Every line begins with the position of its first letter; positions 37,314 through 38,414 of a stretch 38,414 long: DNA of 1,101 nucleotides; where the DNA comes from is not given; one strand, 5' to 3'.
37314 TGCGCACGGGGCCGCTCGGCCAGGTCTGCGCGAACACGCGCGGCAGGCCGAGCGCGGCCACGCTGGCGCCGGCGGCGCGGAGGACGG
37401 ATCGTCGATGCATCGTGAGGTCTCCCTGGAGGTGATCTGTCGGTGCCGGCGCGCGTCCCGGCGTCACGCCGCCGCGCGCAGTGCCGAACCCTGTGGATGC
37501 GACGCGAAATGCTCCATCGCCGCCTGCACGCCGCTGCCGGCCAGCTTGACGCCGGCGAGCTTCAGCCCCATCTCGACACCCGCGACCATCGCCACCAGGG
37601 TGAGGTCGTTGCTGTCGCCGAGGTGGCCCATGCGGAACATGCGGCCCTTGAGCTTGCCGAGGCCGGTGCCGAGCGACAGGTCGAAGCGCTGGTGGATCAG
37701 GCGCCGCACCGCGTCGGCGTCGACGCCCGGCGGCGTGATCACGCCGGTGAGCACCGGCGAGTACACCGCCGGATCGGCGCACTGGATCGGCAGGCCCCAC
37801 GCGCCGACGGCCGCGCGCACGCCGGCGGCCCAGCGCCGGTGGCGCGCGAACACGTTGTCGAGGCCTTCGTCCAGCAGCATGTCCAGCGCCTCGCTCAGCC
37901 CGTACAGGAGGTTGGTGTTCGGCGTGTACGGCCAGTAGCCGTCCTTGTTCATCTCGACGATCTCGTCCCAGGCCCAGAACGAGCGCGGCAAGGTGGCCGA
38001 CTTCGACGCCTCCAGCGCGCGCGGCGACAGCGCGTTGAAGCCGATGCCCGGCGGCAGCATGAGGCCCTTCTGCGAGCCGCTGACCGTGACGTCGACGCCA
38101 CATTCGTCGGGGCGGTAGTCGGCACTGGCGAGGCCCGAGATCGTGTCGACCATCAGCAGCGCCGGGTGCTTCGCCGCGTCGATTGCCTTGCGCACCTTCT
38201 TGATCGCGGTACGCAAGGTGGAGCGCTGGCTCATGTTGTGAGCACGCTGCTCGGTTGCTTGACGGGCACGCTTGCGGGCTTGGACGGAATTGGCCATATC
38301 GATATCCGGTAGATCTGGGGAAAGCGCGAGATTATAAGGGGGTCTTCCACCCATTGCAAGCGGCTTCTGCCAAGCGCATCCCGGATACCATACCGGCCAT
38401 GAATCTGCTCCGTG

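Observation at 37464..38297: In-frame chimera: rpsT promoter and first ~40 codons fused to the C-terminal two-thirds of a class-V aminotransferase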

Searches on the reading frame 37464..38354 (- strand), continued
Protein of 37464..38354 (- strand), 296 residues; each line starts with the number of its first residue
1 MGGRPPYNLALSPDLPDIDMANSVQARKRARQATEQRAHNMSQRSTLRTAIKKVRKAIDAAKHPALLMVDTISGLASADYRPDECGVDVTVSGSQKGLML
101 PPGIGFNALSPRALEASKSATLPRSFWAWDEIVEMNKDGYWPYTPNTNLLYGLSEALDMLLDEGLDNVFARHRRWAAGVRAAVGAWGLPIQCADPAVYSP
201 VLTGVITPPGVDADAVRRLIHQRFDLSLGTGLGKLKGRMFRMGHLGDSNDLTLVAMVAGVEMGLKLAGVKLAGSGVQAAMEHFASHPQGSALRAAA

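Call 34: find_encoding_contigs(protein=P0002, flank=5000, max_places=5)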
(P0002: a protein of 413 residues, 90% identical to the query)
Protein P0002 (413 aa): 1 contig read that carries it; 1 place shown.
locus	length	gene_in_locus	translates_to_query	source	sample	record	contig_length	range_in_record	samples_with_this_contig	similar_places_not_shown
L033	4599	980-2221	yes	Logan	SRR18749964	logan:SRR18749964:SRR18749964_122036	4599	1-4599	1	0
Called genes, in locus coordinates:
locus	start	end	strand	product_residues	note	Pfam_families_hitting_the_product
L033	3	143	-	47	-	?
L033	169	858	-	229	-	PF00392:GntR, PF07729:FCD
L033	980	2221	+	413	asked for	PF00266:Aminotran_5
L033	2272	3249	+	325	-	PF03401:TctC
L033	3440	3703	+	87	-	-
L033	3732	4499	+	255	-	PF03588:Leu_Phe_trans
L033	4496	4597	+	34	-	?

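Call 35: find_encoding_contigs(protein=P0121, flank=5000, max_places=5)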
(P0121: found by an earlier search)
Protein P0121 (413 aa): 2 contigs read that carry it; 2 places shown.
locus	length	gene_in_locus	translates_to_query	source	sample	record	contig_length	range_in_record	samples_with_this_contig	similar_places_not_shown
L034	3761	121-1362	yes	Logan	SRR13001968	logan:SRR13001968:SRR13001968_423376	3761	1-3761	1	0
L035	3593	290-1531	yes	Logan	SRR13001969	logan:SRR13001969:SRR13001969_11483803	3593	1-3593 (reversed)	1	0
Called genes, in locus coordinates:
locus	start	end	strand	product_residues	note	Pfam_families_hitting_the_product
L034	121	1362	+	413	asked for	PF00266:Aminotran_5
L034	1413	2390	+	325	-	PF03401:TctC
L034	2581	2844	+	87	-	-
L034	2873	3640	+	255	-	PF03588:Leu_Phe_trans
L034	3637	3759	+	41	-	?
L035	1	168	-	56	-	?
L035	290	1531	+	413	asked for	PF00266:Aminotran_5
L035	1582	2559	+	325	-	PF03401:TctC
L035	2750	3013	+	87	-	-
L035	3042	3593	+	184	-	?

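Call 52: search_protein_families(library=ncbifam, proteins=[P0002], max_evalue=1e-10)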
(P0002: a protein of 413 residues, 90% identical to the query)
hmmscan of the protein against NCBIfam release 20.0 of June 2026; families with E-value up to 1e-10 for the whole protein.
P0002 (413 aa): 5 families
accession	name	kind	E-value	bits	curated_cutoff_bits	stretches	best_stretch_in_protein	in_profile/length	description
NF045640.1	AspGlyoxATaseBhcA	equivalog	1.1e-131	439.4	650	1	14-404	7-388/395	L-aspartate--glyoxylate aminotransferase BhcA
NF046070.1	PyrdoxPyrvTramin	equivalog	2.4e-42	145.1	600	1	17-368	11-350/369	pyridoxamine--pyruvate transaminase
TIGR03301.1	PhnW-AepZ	equivalog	3.1e-33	115.6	360.8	1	15-366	3-340/355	2-aminoethylphosphonate aminotransferase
NF010006.0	PRK13479.1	equivalog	8.2e-25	87.7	296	1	63-386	58-366/369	2-aminoethylphosphonate--pyruvate transaminase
TIGR02326.1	transamin_PhnW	equivalog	8.7e-21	74.4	400.8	1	65-380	58-359/363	2-aminoethylphosphonate--pyruvate transaminase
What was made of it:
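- On Class-V aminotransferase (PF00266), AGXT/SGAT type: The intact homologue P0002 covers positions 7-388 of 395 (call 52).
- On BhcA L-aspartate-glyoxylate aminotransferase (NF045640): The intact parent P0002 scores 439 bits (call 52).
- Closest known: Class-V. Different: The intact parent itself scores 439 bits against the BhcA model, whose cut-off is 650, so it is not a BhcA equivalog (call 52).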

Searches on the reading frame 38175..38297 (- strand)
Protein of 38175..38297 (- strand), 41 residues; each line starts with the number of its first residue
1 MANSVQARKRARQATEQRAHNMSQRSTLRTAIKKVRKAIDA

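Call 17: find_homologous_proteins(query=window:38175-38297:-, max_evalue=10)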
Query seq(41 aa) (41 aa): 7 proteins with E <= 10 among 7 candidates.
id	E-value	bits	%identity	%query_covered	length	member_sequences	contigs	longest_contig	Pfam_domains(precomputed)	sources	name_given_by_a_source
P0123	1.6e-14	67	95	100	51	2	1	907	PF01649.24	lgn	-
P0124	3.3e-14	67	95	100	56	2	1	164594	PF01649.24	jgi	jgi:small subunit ribosomal protein S20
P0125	4.6e-10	54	78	100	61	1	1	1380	PF01649.24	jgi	jgi:small subunit ribosomal protein S20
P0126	2.0e-9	52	83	100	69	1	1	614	PF01649.24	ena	-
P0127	2.5e-8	49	79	93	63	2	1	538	PF01649.24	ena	-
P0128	5.0e-7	45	71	100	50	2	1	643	PF01649.24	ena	-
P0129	5.5e-7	45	77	85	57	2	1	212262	PF01649.24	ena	-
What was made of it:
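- Tried and rejected: A search with the 41-aa N-terminus returned only 7 truncated proteins without organism names (call 17).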

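Call 21: find_encoding_contigs(protein=P0124, flank=6000, max_places=5)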
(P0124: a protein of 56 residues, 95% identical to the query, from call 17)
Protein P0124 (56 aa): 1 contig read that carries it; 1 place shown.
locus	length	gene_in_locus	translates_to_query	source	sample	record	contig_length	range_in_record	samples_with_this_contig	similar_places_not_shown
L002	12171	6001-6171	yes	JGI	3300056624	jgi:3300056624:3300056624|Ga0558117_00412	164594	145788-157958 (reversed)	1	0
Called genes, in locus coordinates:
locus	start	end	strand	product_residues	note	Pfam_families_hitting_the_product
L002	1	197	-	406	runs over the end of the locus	PF00365:PFK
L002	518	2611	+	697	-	PF03030:H_PPase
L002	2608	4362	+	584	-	PF01019:G_glu_transpept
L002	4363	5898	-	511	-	PF03023:MurJ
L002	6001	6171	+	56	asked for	PF01649:Ribosomal_S20p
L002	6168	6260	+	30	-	PF01649:Ribosomal_S20p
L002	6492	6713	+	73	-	-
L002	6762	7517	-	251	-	PF01656:CbiA, PF13614:AAA_31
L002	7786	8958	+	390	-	PF00202:Aminotran_3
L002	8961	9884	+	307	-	PF02729:OTCace_N, PF00185:OTCace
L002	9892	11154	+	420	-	PF00764:Arginosuc_synth, PF20979:Arginosuc_syn_C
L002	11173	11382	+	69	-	PF10981:DUF2788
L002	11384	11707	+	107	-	PF06865:Ppnp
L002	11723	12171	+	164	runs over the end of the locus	PF04461:YajQ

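Call 22: find_encoding_contigs(protein=P0123, flank=6000, max_places=5)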
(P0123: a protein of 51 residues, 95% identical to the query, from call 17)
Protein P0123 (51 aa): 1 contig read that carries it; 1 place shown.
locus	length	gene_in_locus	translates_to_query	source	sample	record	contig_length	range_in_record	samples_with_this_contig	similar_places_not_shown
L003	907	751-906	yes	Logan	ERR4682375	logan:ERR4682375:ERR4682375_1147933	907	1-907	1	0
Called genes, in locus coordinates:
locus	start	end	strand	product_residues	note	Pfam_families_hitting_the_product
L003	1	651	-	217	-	?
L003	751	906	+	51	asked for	PF01649:Ribosomal_S20p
